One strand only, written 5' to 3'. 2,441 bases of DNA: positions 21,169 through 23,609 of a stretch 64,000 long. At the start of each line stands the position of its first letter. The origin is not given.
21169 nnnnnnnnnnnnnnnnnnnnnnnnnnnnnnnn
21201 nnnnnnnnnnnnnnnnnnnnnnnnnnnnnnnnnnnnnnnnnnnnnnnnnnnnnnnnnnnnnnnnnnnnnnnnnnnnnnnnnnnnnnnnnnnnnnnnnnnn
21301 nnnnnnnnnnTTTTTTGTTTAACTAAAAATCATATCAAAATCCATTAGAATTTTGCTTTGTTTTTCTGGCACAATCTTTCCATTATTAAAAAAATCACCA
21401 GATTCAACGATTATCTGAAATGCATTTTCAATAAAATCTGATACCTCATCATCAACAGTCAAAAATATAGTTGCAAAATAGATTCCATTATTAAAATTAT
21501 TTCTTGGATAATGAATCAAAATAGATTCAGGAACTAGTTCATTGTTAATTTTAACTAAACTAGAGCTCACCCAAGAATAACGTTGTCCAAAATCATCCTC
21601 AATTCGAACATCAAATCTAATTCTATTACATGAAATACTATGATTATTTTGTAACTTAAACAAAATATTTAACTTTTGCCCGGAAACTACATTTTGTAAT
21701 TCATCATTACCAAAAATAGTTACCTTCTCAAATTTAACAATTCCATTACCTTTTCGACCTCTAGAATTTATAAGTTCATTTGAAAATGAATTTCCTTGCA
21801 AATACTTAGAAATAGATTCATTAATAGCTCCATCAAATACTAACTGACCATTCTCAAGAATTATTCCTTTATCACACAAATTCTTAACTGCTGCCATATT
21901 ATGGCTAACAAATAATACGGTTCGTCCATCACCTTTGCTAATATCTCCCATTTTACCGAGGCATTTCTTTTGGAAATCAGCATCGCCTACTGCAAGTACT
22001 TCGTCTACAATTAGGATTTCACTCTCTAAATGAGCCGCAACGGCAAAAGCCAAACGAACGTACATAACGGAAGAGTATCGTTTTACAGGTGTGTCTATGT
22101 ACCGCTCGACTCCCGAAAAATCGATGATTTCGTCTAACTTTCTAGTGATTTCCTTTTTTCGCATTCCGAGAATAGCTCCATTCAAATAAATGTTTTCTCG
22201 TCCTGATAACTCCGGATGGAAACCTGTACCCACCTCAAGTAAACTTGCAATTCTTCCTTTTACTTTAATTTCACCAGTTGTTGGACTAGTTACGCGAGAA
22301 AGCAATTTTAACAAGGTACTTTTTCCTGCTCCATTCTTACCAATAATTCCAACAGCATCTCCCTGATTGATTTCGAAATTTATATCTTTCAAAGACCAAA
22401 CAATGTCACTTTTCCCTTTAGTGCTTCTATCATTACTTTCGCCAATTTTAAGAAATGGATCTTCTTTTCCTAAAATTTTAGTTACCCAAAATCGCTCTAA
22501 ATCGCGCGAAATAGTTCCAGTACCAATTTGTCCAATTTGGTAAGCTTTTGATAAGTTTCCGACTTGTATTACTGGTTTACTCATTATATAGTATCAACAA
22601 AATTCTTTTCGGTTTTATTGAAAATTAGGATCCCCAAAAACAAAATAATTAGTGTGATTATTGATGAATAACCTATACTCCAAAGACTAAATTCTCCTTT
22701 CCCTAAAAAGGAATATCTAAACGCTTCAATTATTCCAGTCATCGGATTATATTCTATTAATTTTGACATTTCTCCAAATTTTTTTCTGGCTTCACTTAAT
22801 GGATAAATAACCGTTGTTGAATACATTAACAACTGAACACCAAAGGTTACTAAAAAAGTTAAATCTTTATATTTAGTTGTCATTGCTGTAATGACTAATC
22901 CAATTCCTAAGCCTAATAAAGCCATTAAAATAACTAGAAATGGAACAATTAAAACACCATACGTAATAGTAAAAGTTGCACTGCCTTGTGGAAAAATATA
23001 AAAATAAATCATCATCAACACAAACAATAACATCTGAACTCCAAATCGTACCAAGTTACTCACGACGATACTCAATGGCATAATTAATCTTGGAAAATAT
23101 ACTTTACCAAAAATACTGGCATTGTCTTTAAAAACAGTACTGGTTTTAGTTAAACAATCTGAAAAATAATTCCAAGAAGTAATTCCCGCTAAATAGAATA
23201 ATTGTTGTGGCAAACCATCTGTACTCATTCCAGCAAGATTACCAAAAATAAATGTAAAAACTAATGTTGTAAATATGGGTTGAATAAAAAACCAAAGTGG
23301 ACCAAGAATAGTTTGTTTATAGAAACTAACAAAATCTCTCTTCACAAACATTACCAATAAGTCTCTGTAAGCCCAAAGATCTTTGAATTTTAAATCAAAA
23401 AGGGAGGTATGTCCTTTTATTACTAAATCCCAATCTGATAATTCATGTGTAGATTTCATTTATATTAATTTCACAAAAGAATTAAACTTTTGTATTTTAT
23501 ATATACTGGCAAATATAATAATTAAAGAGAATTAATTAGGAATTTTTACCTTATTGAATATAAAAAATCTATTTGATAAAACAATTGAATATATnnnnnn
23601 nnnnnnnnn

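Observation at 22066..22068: Gly-to-Val substitution in the ABC signature of Wzt (YSSVM instead of YSSGM)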

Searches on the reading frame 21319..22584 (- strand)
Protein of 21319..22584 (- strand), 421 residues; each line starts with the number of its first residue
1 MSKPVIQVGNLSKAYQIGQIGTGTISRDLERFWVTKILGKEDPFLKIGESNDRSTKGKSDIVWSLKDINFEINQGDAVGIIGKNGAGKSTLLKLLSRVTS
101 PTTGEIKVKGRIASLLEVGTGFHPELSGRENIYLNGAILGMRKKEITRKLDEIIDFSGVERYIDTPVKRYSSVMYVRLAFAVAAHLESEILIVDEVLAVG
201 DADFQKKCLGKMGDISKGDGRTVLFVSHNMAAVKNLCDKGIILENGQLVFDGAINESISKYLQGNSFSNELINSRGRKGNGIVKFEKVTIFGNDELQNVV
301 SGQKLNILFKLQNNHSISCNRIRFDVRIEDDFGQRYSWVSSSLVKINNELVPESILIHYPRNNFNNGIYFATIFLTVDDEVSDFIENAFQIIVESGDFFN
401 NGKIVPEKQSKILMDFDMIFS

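Call 3: search_protein_families(library=pfam, proteins=[window:21319-22584:-])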
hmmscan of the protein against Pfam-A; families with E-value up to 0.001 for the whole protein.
window:21319-22584:- (421 aa): 4 families
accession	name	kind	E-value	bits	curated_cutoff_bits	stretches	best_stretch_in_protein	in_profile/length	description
PF00005.33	ABC_tran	-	6.2e-20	72.6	25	1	65-196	1-135/137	ABC transporter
PF14524.12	Wzt_C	-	2.2e-06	28.1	30.4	1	277-395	4-131/143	Wzt C-terminal domain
PF13304.12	AAA_21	-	0.00072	20.1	27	1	79-98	3-22/304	AAA domain, putative AbiEii toxin, Type IV TA system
PF13555.12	AAA_29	-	0.00076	19.6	27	0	69-101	16-48/61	P-loop containing region of AAA domain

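Call 4: find_homologous_proteins(query=window:21322-22584:-)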
Query window:21322-22584:- (421 aa): 8000 proteins with E <= 0.001 among 8000 candidates; the best 120 are listed.
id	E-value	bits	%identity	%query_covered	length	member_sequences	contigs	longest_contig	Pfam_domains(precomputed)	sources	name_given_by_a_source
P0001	8.8e-258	873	94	100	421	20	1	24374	PF14524.13,PF00005.34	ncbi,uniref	ncbi:MAG: ABC transporter ATP-binding protein [Flavobacterium sp.]|uniref:ABC transporter ATP-bindin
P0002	9.9e-245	830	90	100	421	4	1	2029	PF14524.13,PF00005.34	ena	-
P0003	3.1e-229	779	83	100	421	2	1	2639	PF14524.13,PF00005.34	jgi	-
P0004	4.9e-225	765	82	100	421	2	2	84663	PF14524.13,PF00005.34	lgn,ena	-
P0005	7.5e-224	761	81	100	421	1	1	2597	PF14524.13,PF00005.34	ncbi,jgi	jgi:lipopolysaccharide transport system ATP-binding protein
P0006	2.0e-223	760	81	100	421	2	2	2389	PF14524.13,PF00005.34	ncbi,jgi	jgi:lipopolysaccharide transport system ATP-binding protein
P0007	4.7e-223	759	81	100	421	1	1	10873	PF14524.13,PF00005.34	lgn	-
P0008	4.9e-222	755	81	100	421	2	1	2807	PF14524.13,PF00005.34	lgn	-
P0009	3.8e-221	752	80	100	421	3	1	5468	PF14524.13,PF00005.34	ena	-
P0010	2.2e-220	750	79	100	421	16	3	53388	PF14524.13,PF00005.34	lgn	-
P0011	1.3e-219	747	78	100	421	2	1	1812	PF14524.13,PF00005.34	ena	-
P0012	2.6e-216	736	78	100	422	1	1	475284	PF14524.13,PF00005.34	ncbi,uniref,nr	ncbi:ATP-binding cassette domain-containing protein [Flavobacterium sp. CYK-4]|uniref:ABC transporte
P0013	3.4e-216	736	78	100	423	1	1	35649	PF14524.13,PF00005.34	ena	-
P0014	2.0e-212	724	77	100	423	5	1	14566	PF14524.13,PF00005.34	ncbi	-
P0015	4.9e-200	683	73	100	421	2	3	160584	PF14524.13,PF00005.34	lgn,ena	-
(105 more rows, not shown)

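Call 7: list_cluster_members(proteins=[window:21322-22584:-, P0001])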
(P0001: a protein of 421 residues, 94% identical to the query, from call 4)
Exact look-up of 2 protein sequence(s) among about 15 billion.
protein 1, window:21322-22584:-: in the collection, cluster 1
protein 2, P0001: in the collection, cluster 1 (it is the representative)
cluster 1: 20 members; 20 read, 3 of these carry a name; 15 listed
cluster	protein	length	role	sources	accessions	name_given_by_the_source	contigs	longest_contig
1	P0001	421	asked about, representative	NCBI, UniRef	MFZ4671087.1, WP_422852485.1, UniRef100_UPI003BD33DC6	MAG: ABC transporter ATP-binding protein [Flavobacterium sp.] | ABC transporter ATP-binding protein n=1 Tax=Flavobacterium sp. TaxID=239 ...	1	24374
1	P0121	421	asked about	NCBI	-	-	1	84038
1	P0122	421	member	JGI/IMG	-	lipopolysaccharide transport system ATP-binding protein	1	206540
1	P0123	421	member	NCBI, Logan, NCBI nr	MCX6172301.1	MAG: ABC transporter ATP-binding protein [Flavobacterium sp.] | ABC transporter ATP-binding protein [Flavobacterium sp.]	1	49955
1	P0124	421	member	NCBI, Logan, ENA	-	-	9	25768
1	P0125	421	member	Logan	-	-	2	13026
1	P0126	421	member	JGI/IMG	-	-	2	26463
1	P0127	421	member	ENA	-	-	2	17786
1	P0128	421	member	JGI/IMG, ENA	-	-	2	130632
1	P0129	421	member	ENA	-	-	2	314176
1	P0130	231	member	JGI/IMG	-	-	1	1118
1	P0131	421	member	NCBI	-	-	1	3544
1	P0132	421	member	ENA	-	-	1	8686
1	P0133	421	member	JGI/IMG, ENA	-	-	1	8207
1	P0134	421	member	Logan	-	-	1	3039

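Call 11: find_encoding_contigs(protein=window:21322-22584:-, flank=10000)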
Protein window:21322-22584:- (421 aa): no gene with exactly this product is on record in the collection.

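Call 12: find_encoding_contigs(protein=P0129, flank=10000, max_places=3)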
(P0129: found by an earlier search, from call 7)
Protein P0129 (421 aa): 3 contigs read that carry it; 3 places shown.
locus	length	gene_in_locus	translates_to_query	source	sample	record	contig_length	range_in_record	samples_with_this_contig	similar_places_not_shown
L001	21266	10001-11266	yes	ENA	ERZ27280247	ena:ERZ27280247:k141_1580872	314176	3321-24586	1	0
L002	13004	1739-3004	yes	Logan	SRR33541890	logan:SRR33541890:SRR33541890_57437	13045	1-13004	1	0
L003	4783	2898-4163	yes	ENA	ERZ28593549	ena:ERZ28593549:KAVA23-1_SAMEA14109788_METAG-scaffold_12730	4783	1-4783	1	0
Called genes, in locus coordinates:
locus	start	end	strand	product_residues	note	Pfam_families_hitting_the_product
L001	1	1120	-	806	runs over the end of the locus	PF13614:AAA_31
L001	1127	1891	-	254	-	PF02563:Poly_export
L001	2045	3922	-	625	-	PF00106:adh_short (weak), PF01073:3Beta_HSD, PF01370:Epimerase, PF02719:Polysacc_synt_2, PF04321:RmlD_sub_bind, PF08659:KR (weak), PF16363:GDP_Man_Dehyd, PF07993:NAD_binding_4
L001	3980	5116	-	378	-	PF01041:DegT_DnrJ_EryC1, PF00155:Aminotran_1_2 (weak)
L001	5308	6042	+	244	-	PF19567:CpsB_CapC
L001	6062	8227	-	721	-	-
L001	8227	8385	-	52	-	-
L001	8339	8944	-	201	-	PF02397:Bac_transf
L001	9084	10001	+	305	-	PF01061:ABC2_membrane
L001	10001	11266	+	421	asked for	PF00005:ABC_tran, PF14524:Wzt_C (weak)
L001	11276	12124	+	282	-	PF05050:Methyltransf_21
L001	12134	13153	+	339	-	-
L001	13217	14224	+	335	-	PF03102:NeuB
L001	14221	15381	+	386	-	PF02350:Epimerase_2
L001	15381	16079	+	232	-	PF01128:IspD (weak), PF02348:CTP_transf_3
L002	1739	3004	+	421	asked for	PF00005:ABC_tran, PF14524:Wzt_C (weak)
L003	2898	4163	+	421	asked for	PF00005:ABC_tran, PF14524:Wzt_C (weak)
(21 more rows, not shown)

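Call 13: find_encoding_contigs(protein=P0001, flank=10000, max_places=3)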
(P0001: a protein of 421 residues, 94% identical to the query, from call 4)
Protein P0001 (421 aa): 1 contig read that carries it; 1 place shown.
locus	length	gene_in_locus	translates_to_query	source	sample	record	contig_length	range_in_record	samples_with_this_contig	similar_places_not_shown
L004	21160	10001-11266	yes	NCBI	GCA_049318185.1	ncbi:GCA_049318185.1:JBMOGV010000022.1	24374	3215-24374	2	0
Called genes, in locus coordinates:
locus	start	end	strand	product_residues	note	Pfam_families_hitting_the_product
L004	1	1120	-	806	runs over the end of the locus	PF13807:GNVR (faint), PF13614:AAA_31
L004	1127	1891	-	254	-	PF02563:Poly_export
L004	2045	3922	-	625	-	PF00106:adh_short (weak), PF01073:3Beta_HSD, PF01370:Epimerase, PF02719:Polysacc_synt_2, PF04321:RmlD_sub_bind, PF08659:KR (weak), PF16363:GDP_Man_Dehyd, PF07993:NAD_binding_4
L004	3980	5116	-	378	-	PF01041:DegT_DnrJ_EryC1, PF00155:Aminotran_1_2 (weak)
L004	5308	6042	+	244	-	PF19567:CpsB_CapC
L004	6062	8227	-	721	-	-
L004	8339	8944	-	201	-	PF02397:Bac_transf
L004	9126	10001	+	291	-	PF01061:ABC2_membrane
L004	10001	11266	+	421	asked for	PF00005:ABC_tran, PF14524:Wzt_C (weak)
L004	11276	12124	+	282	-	PF05050:Methyltransf_21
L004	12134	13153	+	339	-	-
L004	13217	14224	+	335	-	PF03102:NeuB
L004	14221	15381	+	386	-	PF02350:Epimerase_2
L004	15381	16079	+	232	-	PF01128:IspD (weak), PF02348:CTP_transf_3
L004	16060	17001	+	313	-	PF00389:2-Hacid_dh, PF02826:2-Hacid_dh_C, PF03446:NAD_binding_2 (faint)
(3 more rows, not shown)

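Call 21: search_solved_structures(query=window:21322-22584:-, show_alignments=2, max_evalue=1e-20)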
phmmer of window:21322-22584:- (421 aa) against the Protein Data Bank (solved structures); distinct sequences matched with E-value up to 1e-20: 13.
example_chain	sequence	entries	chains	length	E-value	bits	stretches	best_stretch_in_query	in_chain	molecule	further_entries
8dku_A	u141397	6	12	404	5.3e-62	213.3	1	60-359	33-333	ABC transporter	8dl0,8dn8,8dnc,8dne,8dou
7k2t_A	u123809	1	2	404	1.4e-61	212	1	60-359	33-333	ABC transporter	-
6amx_A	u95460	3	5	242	1.6e-61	211.7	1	60-255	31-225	ABC transporter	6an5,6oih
6m96_A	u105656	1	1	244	4.3e-61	210.3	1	60-255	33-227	ABC transporter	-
6jbh_A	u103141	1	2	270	5.4e-49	170.5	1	60-261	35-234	TarH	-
9qhw_C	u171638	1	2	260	4.1e-45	157.7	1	59-264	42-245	ABC transporter ATP-binding protein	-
9qfx_C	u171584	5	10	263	4.2e-45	157.7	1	59-264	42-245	ABC transporter ATP-binding protein | Probable o-antigen/lipopolysaccharide transport ATP-binding protein ABC transporter RfbE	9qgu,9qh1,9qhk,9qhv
7dd0_A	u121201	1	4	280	7.4e-45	156.9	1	61-251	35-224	Teichoic acids export ATP-binding protein TagH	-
9qhx_C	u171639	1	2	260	1e-44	156.4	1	59-264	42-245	ABC transporter ATP-binding protein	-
9qhj_C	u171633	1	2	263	1.1e-44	156.4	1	59-264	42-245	Probable o-antigen/lipopolysaccharide transport ATP-binding protein ABC transporter RfbE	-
9cfl_B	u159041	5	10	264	1.4e-39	139.5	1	56-262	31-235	Teichoic acids export ATP-binding protein TagH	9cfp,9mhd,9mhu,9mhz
8tsi_A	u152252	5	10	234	1.1e-30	110.2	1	65-261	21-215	ABC transporter ATP-binding protein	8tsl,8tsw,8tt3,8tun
8tsh_A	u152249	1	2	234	2.9e-30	108.8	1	65-261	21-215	ABC transporter ATP-binding protein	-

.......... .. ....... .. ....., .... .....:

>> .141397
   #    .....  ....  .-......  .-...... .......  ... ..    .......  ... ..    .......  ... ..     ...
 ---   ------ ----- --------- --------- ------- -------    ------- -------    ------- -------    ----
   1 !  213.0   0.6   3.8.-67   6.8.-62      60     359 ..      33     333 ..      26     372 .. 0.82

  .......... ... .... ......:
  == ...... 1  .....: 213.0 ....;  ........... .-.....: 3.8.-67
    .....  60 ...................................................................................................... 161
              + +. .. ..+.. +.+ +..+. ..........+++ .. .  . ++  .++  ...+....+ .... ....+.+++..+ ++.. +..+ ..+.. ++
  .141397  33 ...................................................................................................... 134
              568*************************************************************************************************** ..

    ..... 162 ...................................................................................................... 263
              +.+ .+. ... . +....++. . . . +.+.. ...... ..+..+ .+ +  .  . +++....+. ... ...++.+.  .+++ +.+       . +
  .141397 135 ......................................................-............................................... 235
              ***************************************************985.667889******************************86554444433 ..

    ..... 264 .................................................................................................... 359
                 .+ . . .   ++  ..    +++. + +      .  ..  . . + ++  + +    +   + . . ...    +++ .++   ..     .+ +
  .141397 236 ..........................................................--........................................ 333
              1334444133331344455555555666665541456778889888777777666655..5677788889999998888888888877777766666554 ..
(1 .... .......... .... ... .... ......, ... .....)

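Call 27: find_homologous_proteins(query=window:21322-22584:-, region=153-200)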
Query window:21322-22584:-, residues 153-200 (48 aa): 8000 proteins with E <= 0.001 among 8000 candidates; the best 120 are listed.
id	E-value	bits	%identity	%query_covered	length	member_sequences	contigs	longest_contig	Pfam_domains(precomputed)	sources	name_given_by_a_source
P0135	2.5e-20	87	96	100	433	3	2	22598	PF14524.13,PF00005.34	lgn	-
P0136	5.5e-20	86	94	100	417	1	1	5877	PF00005.34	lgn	-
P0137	6.1e-20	86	96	100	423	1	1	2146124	PF00005.34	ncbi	-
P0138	6.8e-20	86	96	100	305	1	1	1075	PF14524.13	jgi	jgi:lipopolysaccharide transport system ATP-binding protein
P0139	7.9e-20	86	98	100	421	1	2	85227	PF00005.34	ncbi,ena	-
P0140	8.3e-20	86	92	100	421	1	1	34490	PF00005.34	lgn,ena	-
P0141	8.7e-20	86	98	100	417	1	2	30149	PF14524.13,PF00005.34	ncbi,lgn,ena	-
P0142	9.4e-20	86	96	100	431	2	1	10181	PF00005.34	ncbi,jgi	jgi:lipopolysaccharide transport system ATP-binding protein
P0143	1.0e-19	86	98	100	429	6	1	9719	PF14524.13,PF00005.34,PF13304.13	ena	-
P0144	1.3e-19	85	98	100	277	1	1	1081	PF14524.13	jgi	jgi:lipopolysaccharide transport system ATP-binding protein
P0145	1.3e-19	85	96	100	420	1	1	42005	PF00005.34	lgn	-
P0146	1.3e-19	85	94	100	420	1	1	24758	PF14524.13,PF00005.34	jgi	jgi:lipopolysaccharide transport system ATP-binding protein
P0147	1.4e-19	85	96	100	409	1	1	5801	PF14524.13,PF00005.34,PF13175.13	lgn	-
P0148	1.5e-19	85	96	100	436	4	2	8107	PF00005.34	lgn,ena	-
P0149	1.5e-19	85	98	100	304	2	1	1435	PF14524.13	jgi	jgi:lipopolysaccharide transport system ATP-binding protein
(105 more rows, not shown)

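Call 42: search_protein_representatives(protein=window:21322-22584:-)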
Query: 421 residues. Proteins with E-value up to 0.001 (for the whole library): 213626; up to 1e-10: 52820; up to 1e-30: 18342. The best 150 are listed.
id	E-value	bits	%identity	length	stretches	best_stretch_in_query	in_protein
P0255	9.9e-151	518.7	61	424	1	3-417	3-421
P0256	2.2e-141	488.0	53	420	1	4-420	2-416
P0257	7.7e-135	466.4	57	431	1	1-414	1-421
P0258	2.1e-134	465.0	61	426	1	3-403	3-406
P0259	3.2e-133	461.1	53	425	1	6-418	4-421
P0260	2.7e-130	451.4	57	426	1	4-405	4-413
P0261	3.4e-129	447.8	77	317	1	1-262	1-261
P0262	3.9e-129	447.6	59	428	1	5-376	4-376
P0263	5.7e-128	443.8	69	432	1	4-329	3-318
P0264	8.7e-128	443.2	59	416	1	5-406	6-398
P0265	3.6e-127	441.2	71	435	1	6-291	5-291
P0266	4.3e-127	440.9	63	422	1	3-350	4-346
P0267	4.5e-127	440.8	55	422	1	5-405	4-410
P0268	5.5e-127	440.5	53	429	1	1-404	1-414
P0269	6.2e-127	440.4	75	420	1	5-273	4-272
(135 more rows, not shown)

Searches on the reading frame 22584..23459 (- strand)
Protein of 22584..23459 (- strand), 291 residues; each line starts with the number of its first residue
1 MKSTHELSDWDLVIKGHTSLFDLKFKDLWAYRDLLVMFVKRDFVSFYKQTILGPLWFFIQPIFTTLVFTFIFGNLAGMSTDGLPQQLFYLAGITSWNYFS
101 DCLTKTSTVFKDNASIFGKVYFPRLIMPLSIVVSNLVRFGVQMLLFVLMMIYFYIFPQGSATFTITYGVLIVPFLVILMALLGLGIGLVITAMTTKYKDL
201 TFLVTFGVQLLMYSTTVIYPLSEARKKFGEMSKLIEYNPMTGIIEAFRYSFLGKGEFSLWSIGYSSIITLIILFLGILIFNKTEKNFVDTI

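Call 3: search_protein_families(library=pfam, proteins=[window:22584-23459:-])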
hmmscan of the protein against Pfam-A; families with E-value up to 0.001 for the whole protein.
window:22584-23459:- (291 aa): 1 family
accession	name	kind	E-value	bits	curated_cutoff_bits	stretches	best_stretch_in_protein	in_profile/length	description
PF01061.29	ABC2_membrane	-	4.5e-17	62.7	26.9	1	36-251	4-210/211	ABC-2 type transporter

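Call 44: find_encoding_contigs(protein=window:22587-23459:-, flank=5000)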
Protein window:22587-23459:- (291 aa): 5 contigs read that carry it; 5 places shown.
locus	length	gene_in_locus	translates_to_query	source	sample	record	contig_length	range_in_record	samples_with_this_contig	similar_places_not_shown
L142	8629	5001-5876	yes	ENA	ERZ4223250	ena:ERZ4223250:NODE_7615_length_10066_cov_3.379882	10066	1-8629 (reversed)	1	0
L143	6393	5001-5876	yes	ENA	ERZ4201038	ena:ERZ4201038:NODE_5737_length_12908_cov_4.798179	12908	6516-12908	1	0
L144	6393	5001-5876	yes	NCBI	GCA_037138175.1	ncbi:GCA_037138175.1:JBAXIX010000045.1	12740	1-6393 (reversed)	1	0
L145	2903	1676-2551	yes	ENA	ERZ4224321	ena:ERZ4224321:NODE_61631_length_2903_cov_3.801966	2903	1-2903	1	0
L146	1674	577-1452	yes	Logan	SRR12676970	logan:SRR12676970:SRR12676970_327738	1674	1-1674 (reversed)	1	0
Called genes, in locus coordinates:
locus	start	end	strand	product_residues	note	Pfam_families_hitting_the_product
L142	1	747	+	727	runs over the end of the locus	?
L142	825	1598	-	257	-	PF19567:CpsB_CapC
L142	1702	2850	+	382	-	PF01041:DegT_DnrJ_EryC1, PF00155:Aminotran_1_2 (faint)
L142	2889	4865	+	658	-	PF13727:CoA_binding_3 (weak), PF01073:3Beta_HSD, PF01370:Epimerase, PF02719:Polysacc_synt_2, PF04321:RmlD_sub_bind, PF07993:NAD_binding_4 (faint), PF16363:GDP_Man_Dehyd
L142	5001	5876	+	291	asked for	PF01061:ABC2_membrane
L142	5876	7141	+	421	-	PF00005:ABC_tran, PF14524:Wzt_C (weak)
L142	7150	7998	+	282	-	PF05050:Methyltransf_21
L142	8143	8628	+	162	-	?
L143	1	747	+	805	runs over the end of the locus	PF13807:GNVR, PF13614:AAA_31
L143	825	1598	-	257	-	PF19567:CpsB_CapC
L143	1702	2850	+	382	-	PF01041:DegT_DnrJ_EryC1, PF00155:Aminotran_1_2 (faint)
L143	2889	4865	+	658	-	PF13727:CoA_binding_3 (weak), PF01073:3Beta_HSD, PF01370:Epimerase, PF02719:Polysacc_synt_2, PF04321:RmlD_sub_bind, PF07993:NAD_binding_4 (faint), PF16363:GDP_Man_Dehyd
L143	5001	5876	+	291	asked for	PF01061:ABC2_membrane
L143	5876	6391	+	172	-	?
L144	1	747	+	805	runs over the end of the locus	PF13807:GNVR, PF13614:AAA_31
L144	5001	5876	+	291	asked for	PF01061:ABC2_membrane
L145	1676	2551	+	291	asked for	PF01061:ABC2_membrane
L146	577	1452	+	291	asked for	PF01061:ABC2_membrane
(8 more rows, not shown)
